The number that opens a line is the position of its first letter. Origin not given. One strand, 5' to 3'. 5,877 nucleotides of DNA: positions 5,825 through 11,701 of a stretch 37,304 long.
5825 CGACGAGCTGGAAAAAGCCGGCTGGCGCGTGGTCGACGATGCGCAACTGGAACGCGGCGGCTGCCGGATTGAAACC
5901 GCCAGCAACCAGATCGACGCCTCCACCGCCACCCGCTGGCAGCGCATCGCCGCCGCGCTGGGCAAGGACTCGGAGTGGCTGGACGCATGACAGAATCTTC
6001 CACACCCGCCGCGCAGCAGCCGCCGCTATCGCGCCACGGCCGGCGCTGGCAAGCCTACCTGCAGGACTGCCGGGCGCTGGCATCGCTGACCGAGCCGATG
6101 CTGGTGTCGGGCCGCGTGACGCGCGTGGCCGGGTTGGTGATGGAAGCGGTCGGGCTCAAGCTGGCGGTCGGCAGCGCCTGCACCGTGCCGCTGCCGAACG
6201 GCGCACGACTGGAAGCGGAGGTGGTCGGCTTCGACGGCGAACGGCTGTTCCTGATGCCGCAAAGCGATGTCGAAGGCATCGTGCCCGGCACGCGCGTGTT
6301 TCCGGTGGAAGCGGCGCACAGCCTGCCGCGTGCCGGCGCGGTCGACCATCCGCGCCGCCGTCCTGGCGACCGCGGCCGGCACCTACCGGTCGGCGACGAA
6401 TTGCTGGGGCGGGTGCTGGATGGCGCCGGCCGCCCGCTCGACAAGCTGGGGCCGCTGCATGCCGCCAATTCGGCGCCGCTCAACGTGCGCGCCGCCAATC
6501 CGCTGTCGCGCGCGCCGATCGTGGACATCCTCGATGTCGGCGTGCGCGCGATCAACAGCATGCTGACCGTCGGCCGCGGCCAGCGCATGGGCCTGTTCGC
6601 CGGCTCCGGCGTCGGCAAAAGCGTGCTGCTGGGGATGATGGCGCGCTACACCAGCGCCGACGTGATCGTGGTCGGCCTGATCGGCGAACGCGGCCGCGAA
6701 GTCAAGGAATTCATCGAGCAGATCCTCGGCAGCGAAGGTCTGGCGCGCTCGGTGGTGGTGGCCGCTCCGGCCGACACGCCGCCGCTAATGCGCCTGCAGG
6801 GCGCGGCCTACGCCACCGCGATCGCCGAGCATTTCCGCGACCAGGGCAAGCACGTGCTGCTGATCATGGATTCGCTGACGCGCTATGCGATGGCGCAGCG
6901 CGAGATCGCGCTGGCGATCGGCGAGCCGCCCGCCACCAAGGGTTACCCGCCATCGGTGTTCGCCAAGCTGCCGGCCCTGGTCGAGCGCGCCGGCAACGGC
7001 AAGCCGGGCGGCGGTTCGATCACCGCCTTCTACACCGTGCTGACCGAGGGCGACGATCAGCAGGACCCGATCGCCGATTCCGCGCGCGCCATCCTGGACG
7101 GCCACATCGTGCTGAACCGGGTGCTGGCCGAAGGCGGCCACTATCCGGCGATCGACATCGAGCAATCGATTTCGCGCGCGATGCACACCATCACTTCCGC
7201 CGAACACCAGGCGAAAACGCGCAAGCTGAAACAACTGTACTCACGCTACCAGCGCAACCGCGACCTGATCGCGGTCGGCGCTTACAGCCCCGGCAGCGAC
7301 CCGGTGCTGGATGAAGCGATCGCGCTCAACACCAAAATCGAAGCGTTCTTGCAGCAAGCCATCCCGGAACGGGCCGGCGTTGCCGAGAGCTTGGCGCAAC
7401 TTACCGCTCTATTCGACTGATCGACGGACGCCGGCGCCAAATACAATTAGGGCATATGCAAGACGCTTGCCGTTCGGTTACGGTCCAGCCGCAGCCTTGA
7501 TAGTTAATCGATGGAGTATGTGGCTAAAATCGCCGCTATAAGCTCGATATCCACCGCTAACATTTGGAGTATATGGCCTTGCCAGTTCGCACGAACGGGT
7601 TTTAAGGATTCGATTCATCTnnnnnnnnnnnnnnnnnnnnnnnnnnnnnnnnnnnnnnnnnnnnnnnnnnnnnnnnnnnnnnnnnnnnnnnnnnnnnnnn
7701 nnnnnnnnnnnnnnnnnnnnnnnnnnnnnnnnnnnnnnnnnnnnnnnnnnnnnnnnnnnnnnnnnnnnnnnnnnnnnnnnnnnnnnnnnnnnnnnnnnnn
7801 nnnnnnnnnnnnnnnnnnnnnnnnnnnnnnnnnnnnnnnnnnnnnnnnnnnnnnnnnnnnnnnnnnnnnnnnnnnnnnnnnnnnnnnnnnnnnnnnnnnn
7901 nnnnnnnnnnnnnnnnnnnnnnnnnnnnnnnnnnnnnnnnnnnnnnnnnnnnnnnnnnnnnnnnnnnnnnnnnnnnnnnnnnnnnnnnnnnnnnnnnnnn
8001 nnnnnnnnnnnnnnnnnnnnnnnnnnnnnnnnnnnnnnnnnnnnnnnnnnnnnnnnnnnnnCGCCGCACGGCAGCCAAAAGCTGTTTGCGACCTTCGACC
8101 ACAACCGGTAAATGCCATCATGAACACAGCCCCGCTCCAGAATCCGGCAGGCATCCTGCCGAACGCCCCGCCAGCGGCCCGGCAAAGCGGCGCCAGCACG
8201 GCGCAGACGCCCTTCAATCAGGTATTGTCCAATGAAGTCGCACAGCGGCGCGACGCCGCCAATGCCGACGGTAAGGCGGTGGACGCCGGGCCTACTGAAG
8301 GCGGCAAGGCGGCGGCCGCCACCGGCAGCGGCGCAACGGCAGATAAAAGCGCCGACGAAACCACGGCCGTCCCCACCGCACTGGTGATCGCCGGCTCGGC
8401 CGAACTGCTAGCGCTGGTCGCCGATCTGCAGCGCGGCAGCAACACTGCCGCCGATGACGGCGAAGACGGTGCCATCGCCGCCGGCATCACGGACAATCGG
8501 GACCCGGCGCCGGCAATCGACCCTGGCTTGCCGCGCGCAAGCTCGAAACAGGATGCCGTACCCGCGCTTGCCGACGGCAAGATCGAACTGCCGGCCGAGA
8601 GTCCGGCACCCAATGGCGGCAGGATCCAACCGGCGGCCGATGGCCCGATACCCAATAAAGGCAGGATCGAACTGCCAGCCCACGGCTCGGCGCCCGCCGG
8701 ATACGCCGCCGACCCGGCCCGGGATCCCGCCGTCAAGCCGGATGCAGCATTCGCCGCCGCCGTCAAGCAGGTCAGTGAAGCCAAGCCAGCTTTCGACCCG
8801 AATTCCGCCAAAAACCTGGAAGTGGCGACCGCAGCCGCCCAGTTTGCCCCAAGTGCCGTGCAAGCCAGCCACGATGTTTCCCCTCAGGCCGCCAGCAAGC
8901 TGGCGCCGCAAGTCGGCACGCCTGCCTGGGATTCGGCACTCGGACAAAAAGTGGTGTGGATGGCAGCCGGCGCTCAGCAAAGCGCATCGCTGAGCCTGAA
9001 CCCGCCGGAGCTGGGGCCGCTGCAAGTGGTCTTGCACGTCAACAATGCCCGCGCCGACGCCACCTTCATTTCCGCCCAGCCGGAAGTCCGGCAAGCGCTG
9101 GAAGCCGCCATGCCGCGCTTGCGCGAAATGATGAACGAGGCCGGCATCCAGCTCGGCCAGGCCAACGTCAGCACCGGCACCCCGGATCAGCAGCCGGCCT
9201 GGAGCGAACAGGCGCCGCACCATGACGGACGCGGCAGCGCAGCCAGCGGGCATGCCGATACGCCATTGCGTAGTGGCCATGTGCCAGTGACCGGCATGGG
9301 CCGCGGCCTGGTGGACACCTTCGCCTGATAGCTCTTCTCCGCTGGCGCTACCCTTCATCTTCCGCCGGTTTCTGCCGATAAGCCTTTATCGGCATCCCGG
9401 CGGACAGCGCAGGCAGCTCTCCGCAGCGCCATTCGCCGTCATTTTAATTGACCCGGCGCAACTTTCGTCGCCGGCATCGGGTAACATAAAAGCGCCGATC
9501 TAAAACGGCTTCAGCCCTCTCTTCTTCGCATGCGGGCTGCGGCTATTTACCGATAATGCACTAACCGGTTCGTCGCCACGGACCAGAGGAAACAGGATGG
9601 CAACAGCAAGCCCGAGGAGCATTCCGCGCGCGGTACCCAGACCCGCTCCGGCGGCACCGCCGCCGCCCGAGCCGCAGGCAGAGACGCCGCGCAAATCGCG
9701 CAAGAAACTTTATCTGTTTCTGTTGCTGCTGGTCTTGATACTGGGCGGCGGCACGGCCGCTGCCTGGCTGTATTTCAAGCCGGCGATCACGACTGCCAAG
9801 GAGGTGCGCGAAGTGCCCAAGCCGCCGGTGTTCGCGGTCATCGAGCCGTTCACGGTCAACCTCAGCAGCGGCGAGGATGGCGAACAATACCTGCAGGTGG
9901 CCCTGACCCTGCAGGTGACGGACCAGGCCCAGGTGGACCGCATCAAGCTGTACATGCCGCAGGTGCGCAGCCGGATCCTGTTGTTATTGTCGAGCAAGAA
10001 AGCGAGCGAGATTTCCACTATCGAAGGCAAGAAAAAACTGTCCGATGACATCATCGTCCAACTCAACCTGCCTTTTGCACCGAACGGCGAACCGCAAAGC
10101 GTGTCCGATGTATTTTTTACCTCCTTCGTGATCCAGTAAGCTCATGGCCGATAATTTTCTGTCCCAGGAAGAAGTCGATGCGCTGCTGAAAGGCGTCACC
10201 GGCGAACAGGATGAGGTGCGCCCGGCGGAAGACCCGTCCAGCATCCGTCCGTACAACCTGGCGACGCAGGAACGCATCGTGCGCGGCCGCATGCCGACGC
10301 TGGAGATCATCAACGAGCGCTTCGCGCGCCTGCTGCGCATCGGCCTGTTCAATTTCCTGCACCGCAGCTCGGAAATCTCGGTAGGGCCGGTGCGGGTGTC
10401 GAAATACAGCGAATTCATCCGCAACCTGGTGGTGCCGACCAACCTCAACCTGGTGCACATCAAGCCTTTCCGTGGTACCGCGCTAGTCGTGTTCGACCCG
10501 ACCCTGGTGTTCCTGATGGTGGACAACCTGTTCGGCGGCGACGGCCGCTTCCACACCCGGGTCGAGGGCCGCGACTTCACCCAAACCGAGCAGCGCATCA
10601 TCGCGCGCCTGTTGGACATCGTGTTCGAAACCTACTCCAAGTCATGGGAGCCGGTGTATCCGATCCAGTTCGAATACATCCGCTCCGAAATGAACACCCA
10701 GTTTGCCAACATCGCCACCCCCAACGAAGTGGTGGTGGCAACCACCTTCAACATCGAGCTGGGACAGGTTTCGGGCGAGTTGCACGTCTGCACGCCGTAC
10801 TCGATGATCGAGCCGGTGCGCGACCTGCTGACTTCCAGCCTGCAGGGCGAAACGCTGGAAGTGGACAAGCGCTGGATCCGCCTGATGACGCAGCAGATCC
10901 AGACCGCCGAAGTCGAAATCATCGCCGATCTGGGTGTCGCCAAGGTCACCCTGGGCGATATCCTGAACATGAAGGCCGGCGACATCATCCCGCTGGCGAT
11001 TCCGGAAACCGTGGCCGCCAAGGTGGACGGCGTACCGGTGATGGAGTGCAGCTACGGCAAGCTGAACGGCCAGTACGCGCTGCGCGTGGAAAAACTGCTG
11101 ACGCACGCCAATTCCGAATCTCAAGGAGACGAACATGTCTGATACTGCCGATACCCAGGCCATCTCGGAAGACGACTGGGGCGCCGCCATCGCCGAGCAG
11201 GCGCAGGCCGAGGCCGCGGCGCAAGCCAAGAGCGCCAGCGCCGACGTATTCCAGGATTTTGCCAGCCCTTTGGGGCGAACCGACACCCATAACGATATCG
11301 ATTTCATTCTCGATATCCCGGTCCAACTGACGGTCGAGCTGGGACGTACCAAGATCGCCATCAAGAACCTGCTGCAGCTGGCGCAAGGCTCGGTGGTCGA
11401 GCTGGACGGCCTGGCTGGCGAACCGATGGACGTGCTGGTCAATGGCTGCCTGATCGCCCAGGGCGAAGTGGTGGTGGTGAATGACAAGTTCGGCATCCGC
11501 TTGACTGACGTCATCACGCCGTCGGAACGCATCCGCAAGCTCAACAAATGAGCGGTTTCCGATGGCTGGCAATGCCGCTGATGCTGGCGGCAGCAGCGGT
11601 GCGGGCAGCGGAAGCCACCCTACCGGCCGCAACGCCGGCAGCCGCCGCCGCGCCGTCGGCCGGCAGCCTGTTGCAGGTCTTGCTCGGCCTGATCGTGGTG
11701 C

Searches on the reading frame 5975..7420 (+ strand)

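Call 8: search_protein_families(library=pfam, proteins=[window:5975-7420:+])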
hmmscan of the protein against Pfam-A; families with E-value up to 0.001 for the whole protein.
window:5975-7420:+ (481 aa): 3 families
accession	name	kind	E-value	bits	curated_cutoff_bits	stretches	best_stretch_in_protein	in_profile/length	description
PF00006.31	ATP-synt_ab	-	1.8e-89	299.5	29.5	1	189-400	1-213/213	ATP synthase alpha/beta family, nucleotide-binding domain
PF18269.6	T3SS_ATPase_C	-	7.5e-26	90.2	22.7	1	407-477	1-71/72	T3SS EscN ATPase C-terminal domain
PF02874.29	ATP-synt_ab_N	-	0.00045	21.1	20.9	1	48-108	1-65/69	ATP synthase alpha/beta family, beta-barrel domain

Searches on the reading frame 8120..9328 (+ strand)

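Call 8: search_protein_families(library=pfam, proteins=[window:8120-9328:+])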
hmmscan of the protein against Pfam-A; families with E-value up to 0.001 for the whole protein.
window:8120-9328:+ (402 aa): 1 family
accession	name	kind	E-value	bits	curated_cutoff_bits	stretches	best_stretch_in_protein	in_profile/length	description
PF02120.21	Flg_hook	-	2.1e-25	88.8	29.8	1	276-358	2-84/85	Flagellar hook-length control protein FliK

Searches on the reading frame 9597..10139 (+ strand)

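Call 8: search_protein_families(library=pfam, proteins=[window:9597-10139:+])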
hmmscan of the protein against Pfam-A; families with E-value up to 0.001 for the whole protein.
window:9597-10139:+ (180 aa): 1 family
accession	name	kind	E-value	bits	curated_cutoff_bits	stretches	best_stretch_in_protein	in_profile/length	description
PF03748.19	FliL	-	2.4e-25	89.5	24.6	1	82-180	5-103/103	Flagellar basal body-associated protein FliL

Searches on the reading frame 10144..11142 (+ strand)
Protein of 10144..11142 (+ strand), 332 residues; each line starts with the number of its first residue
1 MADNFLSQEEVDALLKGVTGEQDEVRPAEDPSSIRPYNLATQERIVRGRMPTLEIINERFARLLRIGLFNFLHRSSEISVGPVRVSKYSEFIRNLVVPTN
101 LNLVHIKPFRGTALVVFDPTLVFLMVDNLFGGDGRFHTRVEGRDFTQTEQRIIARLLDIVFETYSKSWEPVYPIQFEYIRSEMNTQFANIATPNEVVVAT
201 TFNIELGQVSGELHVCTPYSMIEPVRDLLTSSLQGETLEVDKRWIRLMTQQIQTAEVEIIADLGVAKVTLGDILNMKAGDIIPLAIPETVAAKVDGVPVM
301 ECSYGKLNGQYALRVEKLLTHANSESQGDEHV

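Call 9: search_protein_families(library=pfam, proteins=[window:10144-11142:+])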
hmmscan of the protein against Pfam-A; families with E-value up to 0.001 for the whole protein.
window:10144-11142:+ (332 aa): 2 families
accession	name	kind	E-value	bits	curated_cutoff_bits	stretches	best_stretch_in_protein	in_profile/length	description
PF02154.20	FliM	-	7e-73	245.1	27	1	37-229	1-192/192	Flagellar motor switch protein FliM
PF01052.25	FliMN_C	-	1e-20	73.8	23.8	1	250-319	1-72/73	Type III flagellar switch regulator (C-ring) FliN C-term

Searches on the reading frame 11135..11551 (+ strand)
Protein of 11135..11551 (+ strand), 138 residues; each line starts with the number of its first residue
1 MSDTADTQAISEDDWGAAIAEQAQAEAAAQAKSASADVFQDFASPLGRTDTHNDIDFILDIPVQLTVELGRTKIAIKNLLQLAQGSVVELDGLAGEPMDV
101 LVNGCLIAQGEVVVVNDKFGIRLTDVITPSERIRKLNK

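Call 9: search_protein_families(library=pfam, proteins=[window:11135-11551:+])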
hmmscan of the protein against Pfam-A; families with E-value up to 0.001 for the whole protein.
window:11135-11551:+ (138 aa): 1 family
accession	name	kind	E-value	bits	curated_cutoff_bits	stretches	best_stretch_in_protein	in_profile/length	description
PF01052.25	FliMN_C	-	2.4e-24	85.5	23.8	1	58-127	3-72/73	Type III flagellar switch regulator (C-ring) FliN C-term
